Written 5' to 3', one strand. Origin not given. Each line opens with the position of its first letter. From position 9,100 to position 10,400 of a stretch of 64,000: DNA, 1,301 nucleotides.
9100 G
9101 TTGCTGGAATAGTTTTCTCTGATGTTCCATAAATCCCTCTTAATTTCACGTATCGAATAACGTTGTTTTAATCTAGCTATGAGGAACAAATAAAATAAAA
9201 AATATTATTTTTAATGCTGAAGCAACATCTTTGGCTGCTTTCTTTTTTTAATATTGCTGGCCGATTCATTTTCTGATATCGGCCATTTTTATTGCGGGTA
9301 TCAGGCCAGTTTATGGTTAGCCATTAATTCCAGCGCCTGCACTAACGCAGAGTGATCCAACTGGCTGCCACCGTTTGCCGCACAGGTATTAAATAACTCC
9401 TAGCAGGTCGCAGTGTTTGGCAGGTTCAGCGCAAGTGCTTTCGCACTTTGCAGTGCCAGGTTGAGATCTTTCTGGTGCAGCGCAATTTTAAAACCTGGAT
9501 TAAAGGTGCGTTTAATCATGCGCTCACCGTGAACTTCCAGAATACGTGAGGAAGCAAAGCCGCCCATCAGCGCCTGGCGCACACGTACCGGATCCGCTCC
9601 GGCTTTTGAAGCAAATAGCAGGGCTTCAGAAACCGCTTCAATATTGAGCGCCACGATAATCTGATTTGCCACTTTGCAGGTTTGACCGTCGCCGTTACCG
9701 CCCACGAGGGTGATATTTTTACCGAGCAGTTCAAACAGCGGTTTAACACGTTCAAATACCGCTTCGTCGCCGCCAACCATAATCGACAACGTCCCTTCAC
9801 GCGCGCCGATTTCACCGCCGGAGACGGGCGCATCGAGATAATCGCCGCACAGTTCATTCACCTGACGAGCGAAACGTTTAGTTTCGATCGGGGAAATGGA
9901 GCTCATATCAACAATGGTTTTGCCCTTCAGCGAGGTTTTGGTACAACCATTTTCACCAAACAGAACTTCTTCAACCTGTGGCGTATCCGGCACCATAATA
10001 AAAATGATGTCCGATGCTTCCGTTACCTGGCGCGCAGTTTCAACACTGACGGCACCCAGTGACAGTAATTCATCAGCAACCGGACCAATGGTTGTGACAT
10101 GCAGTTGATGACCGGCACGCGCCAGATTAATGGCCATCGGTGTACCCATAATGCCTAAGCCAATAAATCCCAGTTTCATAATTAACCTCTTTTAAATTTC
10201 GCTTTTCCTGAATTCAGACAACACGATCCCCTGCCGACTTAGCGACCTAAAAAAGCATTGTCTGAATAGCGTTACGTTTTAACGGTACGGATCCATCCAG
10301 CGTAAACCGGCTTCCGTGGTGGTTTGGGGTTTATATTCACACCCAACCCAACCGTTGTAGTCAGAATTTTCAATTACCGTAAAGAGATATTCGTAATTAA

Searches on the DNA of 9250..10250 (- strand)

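Call 4: search_dna_similar(query=window:9250-10250:-, collection=ecoli_genomes, mode=near, max_rows=30)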
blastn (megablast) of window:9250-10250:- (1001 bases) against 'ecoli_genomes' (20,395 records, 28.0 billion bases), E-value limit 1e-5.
Records with a match: 5347; places in all: 5360; records where one place covers at least 80% of the query: 5333.
Genomes with a match: 5347 of 5426; with a place that covers at least 80% of the query: 5333. Places per genome that has any: lowest 1, median 1, highest 2. On chromosomes: 5358 places; on plasmids: 2.
Best place of each record, by identity: >=99% 8; 95-99% 5235; 90-95% 104.
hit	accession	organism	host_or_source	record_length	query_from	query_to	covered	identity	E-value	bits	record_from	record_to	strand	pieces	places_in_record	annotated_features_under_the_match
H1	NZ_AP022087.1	Escherichia coli strain WP4-S18-ESBL-07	-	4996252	1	1001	100%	99.9%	0e+0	1844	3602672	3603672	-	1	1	glxR: 2-hydroxy-3-oxopropionate reductase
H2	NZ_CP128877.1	Escherichia coli strain TUM14759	Homo sapiens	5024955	1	1001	100%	99.9%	0e+0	1844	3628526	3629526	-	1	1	glxR: 2-hydroxy-3-oxopropionate reductase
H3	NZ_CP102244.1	Escherichia coli O7:H15 strain ST70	Homo sapiens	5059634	1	1001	100%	99.9%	0e+0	1844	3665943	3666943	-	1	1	glxR: 2-hydroxy-3-oxopropionate reductase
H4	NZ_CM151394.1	Escherichia coli strain M114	Burramys parvus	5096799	1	1001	100%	99.9%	0e+0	1844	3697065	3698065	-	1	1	glxR: 2-hydroxy-3-oxopropionate reductase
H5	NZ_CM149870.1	Escherichia coli strain HCP5S3_I2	Sus scrofa domesticus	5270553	1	1001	100%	99.9%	0e+0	1844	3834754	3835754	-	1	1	glxR: 2-hydroxy-3-oxopropionate reductase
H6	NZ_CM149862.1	Escherichia coli strain LCP30S3_I5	Sus scrofa domesticus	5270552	1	1001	100%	99.9%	0e+0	1844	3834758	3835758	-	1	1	glxR: 2-hydroxy-3-oxopropionate reductase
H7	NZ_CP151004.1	Escherichia coli strain 18KM2445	Dog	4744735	1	1001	100%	99.8%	0e+0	1838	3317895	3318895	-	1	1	glxR: 2-hydroxy-3-oxopropionate reductase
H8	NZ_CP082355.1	Escherichia coli strain VCSW5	Soil/drain sediment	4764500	1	1001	100%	99.1%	0e+0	1799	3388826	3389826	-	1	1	glxR: 2-hydroxy-3-oxopropionate reductase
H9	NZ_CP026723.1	Escherichia coli strain 266917_2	Homo sapiens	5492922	1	1001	100%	98.9%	0e+0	1788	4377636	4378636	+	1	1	glxR: 2-hydroxy-3-oxopropionate reductase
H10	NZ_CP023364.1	Escherichia coli strain 144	canine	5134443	1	1001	100%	98.9%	0e+0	1788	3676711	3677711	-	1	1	glxR: 2-hydroxy-3-oxopropionate reductase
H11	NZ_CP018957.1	Escherichia coli strain Ecol_316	Homo sapiens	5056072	1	1001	100%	98.9%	0e+0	1788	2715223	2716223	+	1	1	glxR: 2-hydroxy-3-oxopropionate reductase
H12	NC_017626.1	Escherichia coli 042 strain 042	-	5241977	1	1001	100%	98.9%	0e+0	1788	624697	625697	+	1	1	glxR: 2-hydroxy-3-oxopropionate reductase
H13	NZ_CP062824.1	Escherichia coli O169:H41 strain Res13-Lact-PER13-34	Sus scrofa domesticus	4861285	1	1001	100%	98.9%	0e+0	1788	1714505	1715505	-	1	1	glxR: 2-hydroxy-3-oxopropionate reductase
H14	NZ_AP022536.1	Escherichia coli strain THO-008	Homo sapiens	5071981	1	1001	100%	98.9%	0e+0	1788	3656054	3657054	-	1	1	glxR: 2-hydroxy-3-oxopropionate reductase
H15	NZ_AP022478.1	Escherichia coli strain STN0717-11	-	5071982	1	1001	100%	98.9%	0e+0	1788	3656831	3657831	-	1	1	glxR: 2-hydroxy-3-oxopropionate reductase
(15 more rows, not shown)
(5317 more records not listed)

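Call 5: get_annotated_region(hit=H1, flank=6000)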
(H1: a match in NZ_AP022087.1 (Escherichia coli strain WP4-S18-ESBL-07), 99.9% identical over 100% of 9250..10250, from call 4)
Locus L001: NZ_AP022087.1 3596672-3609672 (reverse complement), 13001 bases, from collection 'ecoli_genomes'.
description: Escherichia coli strain WP4-S18-ESBL-07 chromosome, complete genome
organism: Escherichia coli strain WP4-S18-ESBL-07 (NCBI taxid 562)
replicon: chromosome; assembly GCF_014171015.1
host: -; source: -; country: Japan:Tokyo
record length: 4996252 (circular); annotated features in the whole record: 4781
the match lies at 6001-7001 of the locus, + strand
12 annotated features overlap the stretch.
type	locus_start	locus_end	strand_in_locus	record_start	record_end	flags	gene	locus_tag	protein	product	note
CDS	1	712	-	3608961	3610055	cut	mnmH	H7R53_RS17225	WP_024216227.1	tRNA 2-selenouridine(34) synthase MnmH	-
CDS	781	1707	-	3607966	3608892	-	allS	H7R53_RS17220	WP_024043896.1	HTH-type transcriptional activator AllS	-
CDS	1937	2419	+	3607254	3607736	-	allA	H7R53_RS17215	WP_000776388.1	ureidoglycolate lyase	-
CDS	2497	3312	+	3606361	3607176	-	allR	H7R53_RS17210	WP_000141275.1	HTH-type transcriptional repressor AllR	-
CDS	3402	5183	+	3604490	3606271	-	gcl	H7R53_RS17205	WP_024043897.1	glyoxylate carboligase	-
CDS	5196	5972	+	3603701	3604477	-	hyi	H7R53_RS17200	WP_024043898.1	hydroxypyruvate isomerase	-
CDS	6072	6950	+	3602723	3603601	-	glxR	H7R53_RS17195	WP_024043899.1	2-hydroxy-3-oxopropionate reductase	-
CDS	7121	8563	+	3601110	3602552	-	allW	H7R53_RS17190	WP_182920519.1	allantoin transporter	-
CDS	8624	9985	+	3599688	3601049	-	allB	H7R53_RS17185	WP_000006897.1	allantoinase AllB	-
CDS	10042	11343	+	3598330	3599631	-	ybbY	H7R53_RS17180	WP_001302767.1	uracil/xanthine transporter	-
CDS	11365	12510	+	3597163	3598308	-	glxK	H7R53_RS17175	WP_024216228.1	glycerate 3-kinase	-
CDS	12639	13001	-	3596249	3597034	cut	allE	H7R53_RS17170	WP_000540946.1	(S)-ureidoglycine aminohydrolase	-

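Call 6: get_annotated_region(hit=H7, flank=500)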
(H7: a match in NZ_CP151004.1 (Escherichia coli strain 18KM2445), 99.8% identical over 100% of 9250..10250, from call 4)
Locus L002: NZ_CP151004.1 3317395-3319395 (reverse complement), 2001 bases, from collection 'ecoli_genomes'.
description: Escherichia coli strain 18KM2445 chromosome, complete genome
organism: Escherichia coli strain 18KM2445 (NCBI taxid 562)
replicon: chromosome; assembly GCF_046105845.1
host: Dog; source: Secretion Tubus; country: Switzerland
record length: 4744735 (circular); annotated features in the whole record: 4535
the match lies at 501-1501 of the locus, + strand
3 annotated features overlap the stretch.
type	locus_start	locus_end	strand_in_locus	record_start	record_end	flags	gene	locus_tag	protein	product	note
CDS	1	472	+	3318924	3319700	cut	hyi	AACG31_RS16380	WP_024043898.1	hydroxypyruvate isomerase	-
CDS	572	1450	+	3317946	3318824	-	glxR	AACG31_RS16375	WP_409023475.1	2-hydroxy-3-oxopropionate reductase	-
CDS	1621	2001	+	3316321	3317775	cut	allW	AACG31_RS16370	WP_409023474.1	allantoin transporter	-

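Call 7: get_annotated_region(hit=H8, flank=500)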
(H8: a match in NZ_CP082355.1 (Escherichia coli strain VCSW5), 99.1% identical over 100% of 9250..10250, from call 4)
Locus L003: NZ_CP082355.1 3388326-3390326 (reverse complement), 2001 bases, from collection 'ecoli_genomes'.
description: Escherichia coli strain VCSW5 chromosome, complete genome
organism: Escherichia coli strain VCSW5 (NCBI taxid 562)
replicon: chromosome; assembly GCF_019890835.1
host: -; source: Soil/drain sediment; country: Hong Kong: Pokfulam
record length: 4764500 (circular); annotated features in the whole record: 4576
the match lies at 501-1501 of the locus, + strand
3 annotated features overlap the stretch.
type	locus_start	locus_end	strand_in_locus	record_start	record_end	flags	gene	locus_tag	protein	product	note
CDS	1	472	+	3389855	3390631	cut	hyi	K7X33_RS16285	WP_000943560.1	hydroxypyruvate isomerase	-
CDS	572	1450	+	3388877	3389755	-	glxR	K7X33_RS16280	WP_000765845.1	2-hydroxy-3-oxopropionate reductase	-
CDS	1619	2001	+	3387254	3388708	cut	allW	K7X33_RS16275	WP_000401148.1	allantoin transporter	-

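Call 9: search_dna_similar(query=window:9371-9431:-, collection=ecoli_genomes, mode=near, max_rows=12)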
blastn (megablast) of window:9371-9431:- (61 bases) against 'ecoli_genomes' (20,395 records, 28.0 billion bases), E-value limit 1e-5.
Records with a match: 3502; places in all: 3504; records where one place covers at least 80% of the query: 3501.
Genomes with a match: 3502 of 5426; with a place that covers at least 80% of the query: 3501. Places per genome that has any: lowest 1, median 1, highest 2. On chromosomes: 3502 places; on plasmids: 2.
Best place of each record, by identity: >=99% 2; 95-99% 3500.
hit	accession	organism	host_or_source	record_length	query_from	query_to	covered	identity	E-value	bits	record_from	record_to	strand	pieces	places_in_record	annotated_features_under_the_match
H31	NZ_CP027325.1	Escherichia coli strain 2013C-4830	Homo sapiens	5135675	1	61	100%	100.0%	5e-23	113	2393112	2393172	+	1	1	glxR: 2-hydroxy-3-oxopropionate reductase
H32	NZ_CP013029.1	Escherichia coli strain 2012C-4227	Homo sapiens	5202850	1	61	100%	100.0%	5e-23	113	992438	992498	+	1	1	glxR: 2-hydroxy-3-oxopropionate reductase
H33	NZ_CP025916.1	Escherichia coli strain 120899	Homo sapiens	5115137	1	61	100%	98.4%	2e-21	108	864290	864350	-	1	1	glxR: 2-hydroxy-3-oxopropionate reductase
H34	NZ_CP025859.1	Escherichia coli strain 504239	Homo sapiens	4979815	1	61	100%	98.4%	2e-21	108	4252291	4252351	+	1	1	glxR: 2-hydroxy-3-oxopropionate reductase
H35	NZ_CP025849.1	Escherichia coli strain 600468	Homo sapiens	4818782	1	61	100%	98.4%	2e-21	108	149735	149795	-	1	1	glxR: 2-hydroxy-3-oxopropionate reductase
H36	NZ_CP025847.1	Escherichia coli strain 602354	Homo sapiens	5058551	1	61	100%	98.4%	2e-21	108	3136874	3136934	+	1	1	glxR: 2-hydroxy-3-oxopropionate reductase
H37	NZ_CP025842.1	Escherichia coli strain 720632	Homo sapiens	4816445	1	61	100%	98.4%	2e-21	108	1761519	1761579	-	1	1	glxR: 2-hydroxy-3-oxopropionate reductase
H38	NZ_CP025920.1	Escherichia coli strain 103605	Homo sapiens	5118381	1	61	100%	98.4%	2e-21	108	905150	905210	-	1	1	glxR: 2-hydroxy-3-oxopropionate reductase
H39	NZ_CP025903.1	Escherichia coli strain 300709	Homo sapiens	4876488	1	61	100%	98.4%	2e-21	108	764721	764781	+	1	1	glxR: 2-hydroxy-3-oxopropionate reductase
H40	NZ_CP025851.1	Escherichia coli strain 510016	Homo sapiens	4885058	1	61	100%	98.4%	2e-21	108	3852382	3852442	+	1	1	glxR: 2-hydroxy-3-oxopropionate reductase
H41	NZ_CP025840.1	Escherichia coli strain 214-4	Homo sapiens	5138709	1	61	100%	98.4%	2e-21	108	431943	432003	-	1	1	glxR: 2-hydroxy-3-oxopropionate reductase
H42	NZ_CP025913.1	Escherichia coli strain 203740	Homo sapiens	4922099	1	61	100%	98.4%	2e-21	108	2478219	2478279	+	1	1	glxR: 2-hydroxy-3-oxopropionate reductase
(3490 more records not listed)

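Call 11: get_annotated_region(hit=H31, flank=1500)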
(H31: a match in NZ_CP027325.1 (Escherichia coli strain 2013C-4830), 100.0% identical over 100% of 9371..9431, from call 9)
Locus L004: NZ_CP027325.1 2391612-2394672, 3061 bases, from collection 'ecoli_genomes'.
description: Escherichia coli strain 2013C-4830 chromosome, complete genome
organism: Escherichia coli strain 2013C-4830 (NCBI taxid 562)
replicon: chromosome; assembly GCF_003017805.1
host: Homo sapiens; source: missing; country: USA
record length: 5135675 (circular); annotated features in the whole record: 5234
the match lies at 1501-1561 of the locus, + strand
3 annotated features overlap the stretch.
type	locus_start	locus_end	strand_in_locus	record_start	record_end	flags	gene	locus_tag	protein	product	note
CDS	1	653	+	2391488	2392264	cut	hyi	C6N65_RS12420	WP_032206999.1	hydroxypyruvate isomerase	-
CDS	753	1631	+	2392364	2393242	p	glxR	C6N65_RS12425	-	2-hydroxy-3-oxopropionate reductase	internal stop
CDS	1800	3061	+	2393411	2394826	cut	allW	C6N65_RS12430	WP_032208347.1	allantoin transporter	-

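Call 12: get_annotated_region(hit=H32, flank=1500)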
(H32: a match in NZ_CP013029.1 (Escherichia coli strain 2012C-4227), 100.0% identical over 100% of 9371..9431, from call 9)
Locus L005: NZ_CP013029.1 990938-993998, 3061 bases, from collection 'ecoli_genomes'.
description: Escherichia coli strain 2012C-4227 chromosome, complete genome
organism: Escherichia coli strain 2012C-4227 (NCBI taxid 562)
replicon: chromosome; assembly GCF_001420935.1
host: Homo sapiens; source: missing; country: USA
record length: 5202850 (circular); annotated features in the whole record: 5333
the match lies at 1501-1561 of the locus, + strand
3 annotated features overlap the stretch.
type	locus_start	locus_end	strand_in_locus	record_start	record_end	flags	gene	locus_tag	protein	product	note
CDS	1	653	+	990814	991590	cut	hyi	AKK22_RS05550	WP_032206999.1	hydroxypyruvate isomerase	-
CDS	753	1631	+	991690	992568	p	glxR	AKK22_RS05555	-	2-hydroxy-3-oxopropionate reductase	internal stop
CDS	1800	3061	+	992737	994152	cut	allW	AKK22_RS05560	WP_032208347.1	allantoin transporter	-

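Call 18: search_dna_similar(query=L004:1-3061:+, collection=ecoli_genomes, mode=near, max_rows=15)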
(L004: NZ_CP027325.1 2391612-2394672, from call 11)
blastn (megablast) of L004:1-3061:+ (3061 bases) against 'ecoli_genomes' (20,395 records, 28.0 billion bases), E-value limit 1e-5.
Records with a match: 5372; places in all: 5379; records where one place covers at least 80% of the query: 5309.
Genomes with a match: 5372 of 5426; with a place that covers at least 80% of the query: 5309. Places per genome that has any: lowest 1, median 1, highest 2. On chromosomes: 5377 places; on plasmids: 2.
Best place of each record, by identity: >=99% 340; 95-99% 4929; 90-95% 103.
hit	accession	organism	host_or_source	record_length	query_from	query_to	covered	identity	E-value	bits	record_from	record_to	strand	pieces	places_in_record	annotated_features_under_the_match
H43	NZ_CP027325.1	Escherichia coli strain 2013C-4830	Homo sapiens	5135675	1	3061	100%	100.0%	0e+0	5653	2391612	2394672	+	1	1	allW: allantoin transporter | glxR: 2-hydroxy-3-oxopropionate reductase | hyi: hydroxypyruvate isomerase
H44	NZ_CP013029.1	Escherichia coli strain 2012C-4227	Homo sapiens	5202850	1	3061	100%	100.0%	0e+0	5653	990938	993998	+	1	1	allW: allantoin transporter | glxR: 2-hydroxy-3-oxopropionate reductase | hyi: hydroxypyruvate isomerase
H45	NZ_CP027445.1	Escherichia coli strain 2013C-3492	Homo sapiens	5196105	1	3061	100%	99.9%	0e+0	5637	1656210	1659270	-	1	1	allW: allantoin transporter | glxR: 2-hydroxy-3-oxopropionate reductase | hyi: hydroxypyruvate isomerase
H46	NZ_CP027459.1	Escherichia coli strain 90-3040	missing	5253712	1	3061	100%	99.5%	0e+0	5559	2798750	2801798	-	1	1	allW: allantoin transporter | glxR: 2-hydroxy-3-oxopropionate reductase | hyi: hydroxypyruvate isomerase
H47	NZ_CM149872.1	Escherichia coli strain HCP4S3_I4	Sus scrofa domesticus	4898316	1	3061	100%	99.4%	0e+0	5562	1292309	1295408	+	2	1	allW: allantoin transporter | glxR: 2-hydroxy-3-oxopropionate reductase | hyi: hydroxypyruvate isomerase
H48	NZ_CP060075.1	Escherichia coli strain G3/10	Homo sapiens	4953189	1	3061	100%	99.3%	0e+0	5551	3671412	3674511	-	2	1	allW: allantoin transporter | glxR: 2-hydroxy-3-oxopropionate reductase | hyi: hydroxypyruvate isomerase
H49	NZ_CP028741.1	Escherichia coli strain A34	Genetta maculata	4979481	1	3061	100%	99.3%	0e+0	5545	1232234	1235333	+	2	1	allW: allantoin transporter | glxR: 2-hydroxy-3-oxopropionate reductase | hyi: hydroxypyruvate isomerase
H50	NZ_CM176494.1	Escherichia coli strain Eco_24-2013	canine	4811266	1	3061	100%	99.3%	0e+0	5545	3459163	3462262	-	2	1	allW: allantoin transporter | glxR: 2-hydroxy-3-oxopropionate reductase | hyi: hydroxypyruvate isomerase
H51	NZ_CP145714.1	Escherichia coli strain S1-CAM-01-A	Homo sapiens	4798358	1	3061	100%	99.6%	0e+0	5586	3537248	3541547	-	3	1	IS5-like element ISKpn26 family transposase | glxR: 2-hydroxy-3-oxopropionate reductase | cytosine permease (x2) | hyi: hydroxypyruvate isomerase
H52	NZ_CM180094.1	Escherichia coli strain 23GD35035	Homo sapiens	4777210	1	3061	100%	99.3%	0e+0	5557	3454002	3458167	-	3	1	allW: allantoin transporter | IS5-like element IS903B family transposase | glxR: 2-hydroxy-3-oxopropionate reductase | hyi: hydroxypyruvate isomerase | hydroxypyruvate isomerase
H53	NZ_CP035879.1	Escherichia coli strain DS26-1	Homo sapiens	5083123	1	3061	100%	99.3%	0e+0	5539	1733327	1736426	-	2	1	allW: allantoin transporter | glxR: 2-hydroxy-3-oxopropionate reductase | hyi: hydroxypyruvate isomerase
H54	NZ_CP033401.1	Escherichia coli strain WCHEC020031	Homo sapiens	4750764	1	3061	100%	99.3%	0e+0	5540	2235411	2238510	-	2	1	allW: allantoin transporter | glxR: 2-hydroxy-3-oxopropionate reductase | hyi: hydroxypyruvate isomerase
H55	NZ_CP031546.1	Escherichia coli strain cq9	pig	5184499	1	3061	100%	99.3%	0e+0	5540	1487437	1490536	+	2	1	allW: allantoin transporter | glxR: 2-hydroxy-3-oxopropionate reductase | hyi: hydroxypyruvate isomerase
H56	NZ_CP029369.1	Escherichia coli strain WCHEC035148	Sewage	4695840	1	3061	100%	99.3%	0e+0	5540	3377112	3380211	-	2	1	allW: allantoin transporter | glxR: 2-hydroxy-3-oxopropionate reductase | hyi: hydroxypyruvate isomerase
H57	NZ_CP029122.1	Escherichia coli strain AR434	missing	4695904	1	3061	100%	99.3%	0e+0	5540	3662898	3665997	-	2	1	allW: allantoin transporter | glxR: 2-hydroxy-3-oxopropionate reductase | hyi: hydroxypyruvate isomerase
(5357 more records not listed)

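Call 19: get_annotated_region(hit=H45, flank=0)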
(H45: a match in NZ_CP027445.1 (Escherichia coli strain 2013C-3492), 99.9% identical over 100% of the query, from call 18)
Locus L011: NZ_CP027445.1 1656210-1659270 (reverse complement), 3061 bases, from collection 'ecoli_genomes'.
description: Escherichia coli strain 2013C-3492 chromosome, complete genome
organism: Escherichia coli strain 2013C-3492 (NCBI taxid 562)
replicon: chromosome; assembly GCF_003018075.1
host: Homo sapiens; source: stool; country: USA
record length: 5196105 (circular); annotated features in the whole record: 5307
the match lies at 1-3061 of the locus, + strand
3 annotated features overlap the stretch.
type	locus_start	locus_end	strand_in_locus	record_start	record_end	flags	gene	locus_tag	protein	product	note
CDS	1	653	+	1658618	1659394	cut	hyi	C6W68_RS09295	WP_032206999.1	hydroxypyruvate isomerase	-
CDS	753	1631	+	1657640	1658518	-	glxR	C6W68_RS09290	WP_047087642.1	2-hydroxy-3-oxopropionate reductase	-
CDS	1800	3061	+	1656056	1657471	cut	allW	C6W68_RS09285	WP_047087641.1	allantoin transporter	-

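Call 20: get_annotated_region(hit=H46, flank=0)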
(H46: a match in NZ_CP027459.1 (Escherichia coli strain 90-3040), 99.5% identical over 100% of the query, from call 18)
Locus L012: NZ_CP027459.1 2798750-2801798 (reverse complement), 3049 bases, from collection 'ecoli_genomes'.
description: Escherichia coli strain 90-3040 chromosome, complete genome
organism: Escherichia coli strain 90-3040 (NCBI taxid 562)
replicon: chromosome; assembly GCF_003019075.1
host: missing; source: missing; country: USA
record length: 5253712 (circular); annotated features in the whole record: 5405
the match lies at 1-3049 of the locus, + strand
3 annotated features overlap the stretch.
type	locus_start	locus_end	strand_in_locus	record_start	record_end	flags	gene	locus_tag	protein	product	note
CDS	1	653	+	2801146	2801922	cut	hyi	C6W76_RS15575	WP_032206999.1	hydroxypyruvate isomerase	-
CDS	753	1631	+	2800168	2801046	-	glxR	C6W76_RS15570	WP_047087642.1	2-hydroxy-3-oxopropionate reductase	-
CDS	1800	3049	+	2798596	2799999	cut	allW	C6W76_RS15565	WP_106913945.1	allantoin transporter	-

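Call 21: get_annotated_region(hit=H48, flank=0)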
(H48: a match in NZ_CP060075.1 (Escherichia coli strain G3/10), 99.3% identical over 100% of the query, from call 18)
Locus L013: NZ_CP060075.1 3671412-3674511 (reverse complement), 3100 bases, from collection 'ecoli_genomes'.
description: Escherichia coli strain G3/10 chromosome, complete genome
organism: Escherichia coli strain G3/10 (NCBI taxid 562)
replicon: chromosome; assembly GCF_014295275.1
host: Homo sapiens; source: feces from healthy individual; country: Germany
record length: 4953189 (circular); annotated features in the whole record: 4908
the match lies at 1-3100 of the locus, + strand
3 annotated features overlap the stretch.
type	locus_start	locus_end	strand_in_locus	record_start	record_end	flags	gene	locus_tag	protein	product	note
CDS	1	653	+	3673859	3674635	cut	hyi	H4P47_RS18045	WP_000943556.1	hydroxypyruvate isomerase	-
CDS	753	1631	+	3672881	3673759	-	glxR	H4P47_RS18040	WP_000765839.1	2-hydroxy-3-oxopropionate reductase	-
CDS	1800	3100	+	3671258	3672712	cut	allW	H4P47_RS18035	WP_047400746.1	allantoin transporter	-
